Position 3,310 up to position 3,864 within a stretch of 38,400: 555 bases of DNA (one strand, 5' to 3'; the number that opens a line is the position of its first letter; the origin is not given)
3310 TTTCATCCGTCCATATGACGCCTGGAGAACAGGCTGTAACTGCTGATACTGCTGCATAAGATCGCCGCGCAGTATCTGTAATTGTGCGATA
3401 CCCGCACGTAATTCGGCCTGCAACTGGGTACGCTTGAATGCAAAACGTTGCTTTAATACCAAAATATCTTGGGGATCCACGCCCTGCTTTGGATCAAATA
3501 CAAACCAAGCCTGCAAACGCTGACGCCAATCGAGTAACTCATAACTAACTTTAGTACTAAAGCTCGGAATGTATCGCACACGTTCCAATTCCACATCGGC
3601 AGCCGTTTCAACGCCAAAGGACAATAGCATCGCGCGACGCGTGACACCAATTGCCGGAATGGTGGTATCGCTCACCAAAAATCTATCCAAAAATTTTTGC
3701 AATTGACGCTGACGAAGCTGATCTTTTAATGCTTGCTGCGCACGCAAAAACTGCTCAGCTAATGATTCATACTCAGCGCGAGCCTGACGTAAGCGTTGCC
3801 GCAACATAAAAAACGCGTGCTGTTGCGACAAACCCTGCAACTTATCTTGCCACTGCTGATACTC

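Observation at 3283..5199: YegI-like kinase carries a C-terminal tandem helix-hairpin-helix, a Cys cluster and a long hydrophobic segment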

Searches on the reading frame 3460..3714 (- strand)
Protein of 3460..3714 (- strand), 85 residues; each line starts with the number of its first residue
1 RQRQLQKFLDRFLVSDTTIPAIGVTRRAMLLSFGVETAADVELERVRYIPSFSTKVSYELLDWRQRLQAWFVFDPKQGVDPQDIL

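Call 38: predict_structure(alignment_id=A4)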
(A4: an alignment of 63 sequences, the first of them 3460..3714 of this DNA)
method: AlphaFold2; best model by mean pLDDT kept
length: 85 residues; sequences in the alignment: 63
mean_pLDDT: 90.1   pTM: 0.77
mean pLDDT of the five models: 90.1, 88.8, 88.0, 87.9, 87.4
residues with pLDDT >= 90: 65; 70-90: 11; 50-70: 8; < 50: 1
segments of 3 or more residues with pLDDT < 50: none
pLDDT, mean of each block of 10 residues (from residue 1): 93 92 93 97 94 94 97 78 56
secondary structure, 60 per line:
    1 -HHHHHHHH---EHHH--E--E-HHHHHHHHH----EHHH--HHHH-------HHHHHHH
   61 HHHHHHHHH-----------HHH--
elements in order: H2-9 H24-32 H43-46 H54-69

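Call 78: fold_search(model_id=the predicted structure, library=pdb)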
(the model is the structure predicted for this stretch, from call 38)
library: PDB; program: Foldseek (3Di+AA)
matches with E <= 10: 134; with E <= 0.001: 0
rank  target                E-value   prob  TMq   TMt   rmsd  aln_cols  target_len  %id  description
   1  1k1q_A                1.4e-01  0.97  0.51  0.15   4.7        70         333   23  Crystal Structure of a DinB Family Error Prone DNA Polymerase from Sulfolobus solfataricus (released 2001-10-31)
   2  3gfk_B                3.2e-01  0.94  0.49  0.54   2.6        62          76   13  Crystal structure of Bacillus subtilis Spx/RNA polymerase alpha subunit C-terminal domain complex (released 2009-03-10)
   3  1szp_D                3.4e-01  0.97  0.59  0.18   5.5        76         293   20  A Crystal Structure of the Rad51 Filament (released 2004-07-13)
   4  4f4z_B                3.9e-01  0.89  0.50  0.15   4.0        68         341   16  Y-family DNA polymerase chimera Dpo4-Dpo4-Dbh (released 2013-01-02)
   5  2jei_A                3.9e-01  0.82  0.48  0.15   6.1        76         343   13  The Molecular Basis of Selectivity of Nucleoside Triphosphate Incorporation Opposite O6-Benzylguanine by Sulfolobus so (released 2007-03-13)
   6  9q2a_G                4.1e-01  0.90  0.51  0.16   7.1        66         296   14  BCDX2-CX3-RAD51-RAD51-ssDNA supercomplex (released 2026-03-04)
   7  4f4w_A                4.1e-01  0.89  0.51  0.15   4.6        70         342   23  Y-family DNA polymerase chimera Dbh-Dpo4-Dpo4 #1 (released 2013-01-02)
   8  6l97_A                4.1e-01  0.82  0.49  0.15   5.9        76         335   13  Complex of DNA polymerase IV and L-DNA duplex (released 2020-07-08)
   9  9q23_D                4.4e-01  0.77  0.50  0.17   7.0        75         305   23  DX2-CX3-RAD51 structure in the intermediate state (released 2026-03-04)
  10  2uvw_A                4.4e-01  0.75  0.47  0.15   6.3        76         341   13  Crystal structures of mutant Dpo4 DNA polymerases with 8-oxoG containing DNA template-primer constructs (released 2007-05-08)
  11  9q25_D                5.6e-01  0.72  0.50  0.17   7.0        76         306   22  DX2-CX3-RAD51 in the closed state (released 2026-03-04)
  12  9dvt_A                6.7e-01  0.84  0.45  0.57   2.4        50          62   22  Cryo-EM structure of RpaA bound to PkaiBC DNA and the CTD of the alpha subunit of RNAP from the cyanobacterium Synecho (released 2025-10-15)
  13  9q2a_A                7.1e-01  0.69  0.55  0.16  11.6        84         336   19  BCDX2-CX3-RAD51-RAD51-ssDNA supercomplex (released 2026-03-04)
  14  9drc_A                7.1e-01  0.60  0.48  0.14   6.8        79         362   14  Ternary substrate complex of DNA polymerase iota R71A mutant with DNA (template A) and dTTP (released 2025-07-09)
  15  9dvu_A                7.5e-01  0.82  0.45  0.15   2.3        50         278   22  CryoEM structure of RpaA bound to PkaiBC DNA and Syn7942 RNAP-SigA holoenzyme (released 2025-10-15)
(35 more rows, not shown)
